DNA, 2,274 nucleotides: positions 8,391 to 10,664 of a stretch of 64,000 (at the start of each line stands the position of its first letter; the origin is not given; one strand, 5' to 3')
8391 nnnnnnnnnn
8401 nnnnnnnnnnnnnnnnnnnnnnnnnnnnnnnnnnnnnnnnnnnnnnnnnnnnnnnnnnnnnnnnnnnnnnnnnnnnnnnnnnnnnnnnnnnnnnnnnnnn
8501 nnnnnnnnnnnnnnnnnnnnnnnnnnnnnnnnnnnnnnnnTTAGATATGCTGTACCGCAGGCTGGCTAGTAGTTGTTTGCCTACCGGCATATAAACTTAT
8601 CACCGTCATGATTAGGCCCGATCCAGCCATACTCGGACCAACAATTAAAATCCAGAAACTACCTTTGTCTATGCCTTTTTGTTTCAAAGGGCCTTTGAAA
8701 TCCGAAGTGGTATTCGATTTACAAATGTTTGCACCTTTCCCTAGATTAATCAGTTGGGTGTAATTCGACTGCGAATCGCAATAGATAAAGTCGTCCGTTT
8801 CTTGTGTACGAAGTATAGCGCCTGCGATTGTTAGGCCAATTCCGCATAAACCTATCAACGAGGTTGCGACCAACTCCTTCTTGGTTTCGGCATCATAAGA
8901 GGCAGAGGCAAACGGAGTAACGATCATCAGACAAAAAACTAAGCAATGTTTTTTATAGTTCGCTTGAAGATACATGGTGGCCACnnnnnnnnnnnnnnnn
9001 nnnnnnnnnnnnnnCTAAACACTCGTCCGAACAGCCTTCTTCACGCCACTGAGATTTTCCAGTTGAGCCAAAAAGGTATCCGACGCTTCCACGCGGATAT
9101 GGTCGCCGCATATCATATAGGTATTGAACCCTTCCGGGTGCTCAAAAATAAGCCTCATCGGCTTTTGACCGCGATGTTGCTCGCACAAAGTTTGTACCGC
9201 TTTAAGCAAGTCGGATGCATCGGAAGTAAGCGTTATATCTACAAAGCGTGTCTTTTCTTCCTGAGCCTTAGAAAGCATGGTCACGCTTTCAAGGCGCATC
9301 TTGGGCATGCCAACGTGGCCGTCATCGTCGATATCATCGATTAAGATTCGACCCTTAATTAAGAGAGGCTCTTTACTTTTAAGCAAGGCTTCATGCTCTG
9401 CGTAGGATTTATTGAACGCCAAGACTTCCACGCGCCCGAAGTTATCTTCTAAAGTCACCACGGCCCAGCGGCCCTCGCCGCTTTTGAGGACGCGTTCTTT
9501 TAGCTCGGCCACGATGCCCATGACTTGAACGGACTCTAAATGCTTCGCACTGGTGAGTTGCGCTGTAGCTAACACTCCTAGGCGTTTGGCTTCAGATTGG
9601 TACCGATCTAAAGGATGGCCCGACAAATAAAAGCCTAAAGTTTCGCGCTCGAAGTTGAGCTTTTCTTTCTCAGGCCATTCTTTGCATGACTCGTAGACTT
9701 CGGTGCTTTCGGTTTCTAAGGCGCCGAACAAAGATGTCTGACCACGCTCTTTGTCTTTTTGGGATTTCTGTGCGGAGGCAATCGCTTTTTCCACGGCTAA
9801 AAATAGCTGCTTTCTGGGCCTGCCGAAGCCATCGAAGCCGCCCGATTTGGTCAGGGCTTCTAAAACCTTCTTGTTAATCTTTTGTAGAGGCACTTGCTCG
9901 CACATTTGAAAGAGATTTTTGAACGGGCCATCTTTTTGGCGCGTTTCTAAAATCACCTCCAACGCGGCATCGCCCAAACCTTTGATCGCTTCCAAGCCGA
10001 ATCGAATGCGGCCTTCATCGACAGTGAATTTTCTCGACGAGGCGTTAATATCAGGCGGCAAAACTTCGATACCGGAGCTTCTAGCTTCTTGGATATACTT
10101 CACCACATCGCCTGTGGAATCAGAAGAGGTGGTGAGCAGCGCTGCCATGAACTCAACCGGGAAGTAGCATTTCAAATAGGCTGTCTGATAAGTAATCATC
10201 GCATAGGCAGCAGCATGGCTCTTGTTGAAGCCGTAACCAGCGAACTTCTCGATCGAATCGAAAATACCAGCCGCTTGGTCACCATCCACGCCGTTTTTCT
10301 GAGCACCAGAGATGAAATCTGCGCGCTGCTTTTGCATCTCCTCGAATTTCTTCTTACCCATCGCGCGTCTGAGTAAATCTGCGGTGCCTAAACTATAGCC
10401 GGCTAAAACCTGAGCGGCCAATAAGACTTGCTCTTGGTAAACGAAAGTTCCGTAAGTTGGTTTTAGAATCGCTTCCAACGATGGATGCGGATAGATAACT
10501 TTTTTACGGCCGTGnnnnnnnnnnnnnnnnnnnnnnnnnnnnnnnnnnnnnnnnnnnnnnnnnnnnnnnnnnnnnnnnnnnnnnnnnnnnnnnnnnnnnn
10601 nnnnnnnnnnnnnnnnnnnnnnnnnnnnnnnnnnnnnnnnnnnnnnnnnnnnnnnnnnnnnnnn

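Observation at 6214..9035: Repeat-punctuated islet of paralogous small three-helix membrane proteins downstream of dnaE, bounded by a 16-bp direct repeat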

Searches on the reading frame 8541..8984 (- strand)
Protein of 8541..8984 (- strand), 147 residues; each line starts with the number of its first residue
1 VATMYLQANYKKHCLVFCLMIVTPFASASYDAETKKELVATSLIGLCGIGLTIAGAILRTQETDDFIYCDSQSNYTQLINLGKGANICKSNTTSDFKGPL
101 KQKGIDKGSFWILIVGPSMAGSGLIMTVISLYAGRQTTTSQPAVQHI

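Call 11: search_protein_families(library=pfam, max_evalue=0.1, proteins=[window:8541-8984:-])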
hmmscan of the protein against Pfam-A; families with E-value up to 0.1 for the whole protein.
window:8541-8984:- (147 aa): 1 family
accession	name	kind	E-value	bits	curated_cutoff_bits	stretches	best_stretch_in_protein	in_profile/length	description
PF10129.15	OpgC_C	-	0.082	12.3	21.4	0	15-61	309-355/358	OpgC protein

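Call 12: search_protein_families(library=padloc, max_evalue=0.1, proteins=[window:8541-8984:-])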
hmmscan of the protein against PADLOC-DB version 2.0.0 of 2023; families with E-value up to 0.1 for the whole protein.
window:8541-8984:- (147 aa): 0 families

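Call 13: find_encoding_contigs(protein=window:8541-8984:-, flank=10000, max_places=10)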
Protein window:8541-8984:- (147 aa): no gene with exactly this product is on record in the collection.

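Call 15: find_homologous_proteins(query=window:8541-8984:-, max_evalue=10)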
Query window:8541-8984:- (147 aa): 1 proteins with E <= 10 among 15 candidates.
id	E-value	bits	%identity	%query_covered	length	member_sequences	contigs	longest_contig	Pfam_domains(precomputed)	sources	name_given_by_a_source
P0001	2.0e-77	275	100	87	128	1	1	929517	-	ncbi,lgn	ncbi:MAG: hypothetical protein V4534_04380 [Myxococcota bacterium]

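Call 17: find_encoding_contigs(protein=P0001, flank=10000, max_places=10)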
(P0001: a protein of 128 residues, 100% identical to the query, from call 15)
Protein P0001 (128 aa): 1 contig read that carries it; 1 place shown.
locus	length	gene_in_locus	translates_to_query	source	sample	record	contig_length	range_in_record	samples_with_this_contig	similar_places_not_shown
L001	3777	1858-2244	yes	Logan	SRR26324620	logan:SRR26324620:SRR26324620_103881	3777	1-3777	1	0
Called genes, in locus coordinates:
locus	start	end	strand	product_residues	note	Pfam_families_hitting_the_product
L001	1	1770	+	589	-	?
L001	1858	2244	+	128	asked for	-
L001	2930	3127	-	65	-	-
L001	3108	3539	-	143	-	-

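Call 87: predict_structure(protein=window:8541-8975:-)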
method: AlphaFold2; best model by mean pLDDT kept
length: 144 residues; sequences in the alignment: 1
mean_pLDDT: 43.7   pTM: 0.29
mean pLDDT of the five models: 43.7, 40.9, 38.3, 37.1, 31.1
residues with pLDDT >= 90: 0; 70-90: 5; 50-70: 36; < 50: 103
segments of 3 or more residues with pLDDT < 50: 1-12, 51-72, 76-82, 89-144
pLDDT, mean of each block of 10 residues (from residue 1): 35 53 67 61 53 36 42 45 47 38 35 36 35 35 30
secondary structure, 60 per line:
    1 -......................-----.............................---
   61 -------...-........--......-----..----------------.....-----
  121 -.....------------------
elements in order: H2-23 H29-57 E72-79 E82-87 E111-115 E122-126

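Call 91: search_protein_families(library=ncbifam, max_evalue=0.1, proteins=[window:8541-8975:-])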
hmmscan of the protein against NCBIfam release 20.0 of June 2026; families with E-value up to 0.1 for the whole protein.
window:8541-8975:- (144 aa): 0 families

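Call 92: search_protein_families(library=phrogs, max_evalue=0.1, proteins=[window:8541-8975:-])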
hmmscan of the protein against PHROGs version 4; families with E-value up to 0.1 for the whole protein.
window:8541-8975:- (144 aa): 0 families

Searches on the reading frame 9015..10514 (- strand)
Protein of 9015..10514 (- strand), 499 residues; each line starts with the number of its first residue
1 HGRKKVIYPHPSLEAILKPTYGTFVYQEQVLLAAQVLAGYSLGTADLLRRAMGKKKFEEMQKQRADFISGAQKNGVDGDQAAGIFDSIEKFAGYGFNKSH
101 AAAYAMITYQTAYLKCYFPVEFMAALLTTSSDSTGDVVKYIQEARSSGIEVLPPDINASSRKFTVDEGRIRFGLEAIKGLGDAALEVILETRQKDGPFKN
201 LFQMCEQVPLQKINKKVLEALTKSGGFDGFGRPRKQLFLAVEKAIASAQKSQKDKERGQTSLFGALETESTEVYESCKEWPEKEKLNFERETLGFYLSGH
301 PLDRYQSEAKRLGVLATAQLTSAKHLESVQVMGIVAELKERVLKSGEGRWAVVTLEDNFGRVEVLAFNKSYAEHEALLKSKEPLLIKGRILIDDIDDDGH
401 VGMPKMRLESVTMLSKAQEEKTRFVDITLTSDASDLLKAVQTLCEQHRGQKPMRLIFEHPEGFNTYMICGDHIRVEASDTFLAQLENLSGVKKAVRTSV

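Call 22: find_homologous_proteins(query=window:9015-10514:-, max_evalue=1e-30)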
Query window:9015-10514:- (499 aa): 7992 proteins with E <= 1e-30 among 8000 candidates; the best 120 are listed.
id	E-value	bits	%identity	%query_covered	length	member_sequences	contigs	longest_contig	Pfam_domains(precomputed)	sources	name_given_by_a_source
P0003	1.6e-268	909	80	100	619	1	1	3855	PF14579.13,PF17657.7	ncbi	ncbi:MAG: DNA polymerase III subunit alpha, partial [Myxococcaceae bacterium]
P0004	5.7e-203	693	63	99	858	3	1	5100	PF14579.13,PF17657.7,PF07733.19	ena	-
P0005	1.9e-169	582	58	92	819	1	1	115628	PF14579.13,PF17657.7,PF07733.19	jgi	jgi:DNA polymerase III subunit alpha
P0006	2.7e-169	582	59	92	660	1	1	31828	PF14579.13,PF17657.7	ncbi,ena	-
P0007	1.1e-165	570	52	100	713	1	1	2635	PF14579.13,PF01336.32,PF17657.7,PF07733.19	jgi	jgi:DNA polymerase-3 subunit alpha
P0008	1.5e-164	566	51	99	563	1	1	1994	PF14579.13,PF17657.7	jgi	jgi:DNA polymerase III subunit alpha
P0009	2.7e-162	559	52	99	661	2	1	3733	PF14579.13,PF17657.7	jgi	jgi:DNA polymerase III subunit alpha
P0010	1.0e-158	547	63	78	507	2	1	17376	PF14579.13,PF17657.7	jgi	jgi:DNA polymerase-3 subunit alpha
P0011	1.8e-158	546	48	100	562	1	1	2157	PF14579.13,PF17657.7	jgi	jgi:DNA polymerase-3 subunit alpha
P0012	1.9e-158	546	49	100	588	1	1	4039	PF14579.13,PF17657.7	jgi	jgi:DNA polymerase III subunit alpha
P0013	4.7e-155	535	50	100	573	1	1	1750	PF14579.13,PF17657.7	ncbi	-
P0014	2.4e-153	529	51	100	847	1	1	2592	PF14579.13,PF17657.7,PF07733.19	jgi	jgi:DNA polymerase-3 subunit alpha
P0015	2.4e-144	500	48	98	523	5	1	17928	PF14579.13,PF17657.7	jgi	jgi:DNA polymerase-3 subunit alpha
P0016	8.5e-137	475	52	90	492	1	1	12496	PF14579.13,PF01336.32,PF17657.7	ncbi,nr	ncbi:MAG: DNA polymerase III subunit alpha, partial [Deltaproteobacteria bacterium]|nr:DNA polymeras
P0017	4.8e-136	472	47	98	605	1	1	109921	PF14579.13,PF17657.7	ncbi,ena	-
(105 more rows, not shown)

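Call 23: find_encoding_contigs(protein=P0003, flank=10000, max_places=4)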
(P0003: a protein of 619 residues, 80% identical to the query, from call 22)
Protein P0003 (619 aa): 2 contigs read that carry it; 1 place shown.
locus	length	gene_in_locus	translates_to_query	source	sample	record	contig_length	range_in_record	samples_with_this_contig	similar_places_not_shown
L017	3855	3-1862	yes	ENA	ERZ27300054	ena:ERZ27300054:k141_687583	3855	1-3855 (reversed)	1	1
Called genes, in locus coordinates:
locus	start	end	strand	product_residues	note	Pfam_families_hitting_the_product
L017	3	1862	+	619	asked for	PF17657:DNA_pol3_finger, PF14579:HHH_6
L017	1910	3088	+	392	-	PF13091:PLDc_2, PF00614:PLDc (faint), PF13091:PLDc_2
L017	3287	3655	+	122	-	PF01925:TauE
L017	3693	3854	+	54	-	?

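Call 24: find_encoding_contigs(protein=P0004, flank=10000, max_places=4)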
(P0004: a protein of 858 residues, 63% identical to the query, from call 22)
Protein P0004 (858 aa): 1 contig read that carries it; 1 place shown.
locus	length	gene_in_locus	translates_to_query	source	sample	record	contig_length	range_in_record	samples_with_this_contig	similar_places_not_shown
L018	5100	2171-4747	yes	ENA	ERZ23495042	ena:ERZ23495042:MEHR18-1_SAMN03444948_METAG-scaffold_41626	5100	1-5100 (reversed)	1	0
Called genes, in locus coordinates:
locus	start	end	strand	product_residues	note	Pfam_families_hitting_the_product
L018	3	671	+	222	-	?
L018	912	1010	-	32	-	-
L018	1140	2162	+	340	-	-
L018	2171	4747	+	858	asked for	PF07733:DNA_pol3_alpha, PF17657:DNA_pol3_finger, PF14579:HHH_6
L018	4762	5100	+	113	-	?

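Call 25: find_encoding_contigs(protein=P0005, flank=10000, max_places=4)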
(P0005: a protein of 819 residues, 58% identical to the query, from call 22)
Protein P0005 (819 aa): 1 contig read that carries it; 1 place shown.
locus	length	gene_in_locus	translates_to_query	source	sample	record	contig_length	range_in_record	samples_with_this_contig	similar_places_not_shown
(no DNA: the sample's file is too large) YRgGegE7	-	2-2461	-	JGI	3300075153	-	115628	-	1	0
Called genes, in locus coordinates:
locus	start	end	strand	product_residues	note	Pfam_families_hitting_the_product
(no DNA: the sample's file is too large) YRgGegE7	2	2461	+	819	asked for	PF07733:DNA_pol3_alpha, PF17657:DNA_pol3_finger, PF14579:HHH_6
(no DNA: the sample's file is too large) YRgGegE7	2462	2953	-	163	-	PF00929:RNase_T, PF16473:Rv2179c-like (faint)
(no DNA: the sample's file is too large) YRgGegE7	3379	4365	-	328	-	PF08840:BAAT_C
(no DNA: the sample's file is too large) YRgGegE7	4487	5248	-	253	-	-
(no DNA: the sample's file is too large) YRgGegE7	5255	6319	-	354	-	PF00563:EAL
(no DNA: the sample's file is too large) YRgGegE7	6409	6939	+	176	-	-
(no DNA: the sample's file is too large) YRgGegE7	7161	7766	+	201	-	-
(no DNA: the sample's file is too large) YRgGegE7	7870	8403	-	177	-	-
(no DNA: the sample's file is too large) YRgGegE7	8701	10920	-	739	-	-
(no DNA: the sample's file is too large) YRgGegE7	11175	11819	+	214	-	-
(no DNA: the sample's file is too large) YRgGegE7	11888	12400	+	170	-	PF24814:WD40_Prp19 (faint), PF23414:Beta-prop_EML_2 (faint), PF25175:Beta-prop_WDR5 (faint)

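Call 26: find_encoding_contigs(protein=P0006, flank=10000, max_places=4)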
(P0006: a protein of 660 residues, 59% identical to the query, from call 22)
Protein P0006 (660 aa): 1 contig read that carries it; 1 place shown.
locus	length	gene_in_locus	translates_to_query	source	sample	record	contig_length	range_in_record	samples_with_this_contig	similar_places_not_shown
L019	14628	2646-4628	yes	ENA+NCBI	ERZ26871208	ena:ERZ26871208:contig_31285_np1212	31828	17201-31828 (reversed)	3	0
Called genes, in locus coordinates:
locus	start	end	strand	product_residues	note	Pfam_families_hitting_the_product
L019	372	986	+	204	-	PF01149:Fapy_DNA_glyco, PF06831:H2TH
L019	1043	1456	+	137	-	PF02811:PHP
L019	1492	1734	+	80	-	-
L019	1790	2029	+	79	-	-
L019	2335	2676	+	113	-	PF07733:DNA_pol3_alpha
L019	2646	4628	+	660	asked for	PF17657:DNA_pol3_finger, PF14579:HHH_6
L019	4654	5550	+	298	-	PF12796:Ank_2 (faint)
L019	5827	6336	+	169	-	-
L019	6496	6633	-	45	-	-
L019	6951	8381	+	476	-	PF09286:Pro-kuma_activ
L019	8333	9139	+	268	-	-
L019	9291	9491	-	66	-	-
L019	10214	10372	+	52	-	-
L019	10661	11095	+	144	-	PF01609:DDE_Tnp_1 (weak)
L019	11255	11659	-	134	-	PF01878:EVE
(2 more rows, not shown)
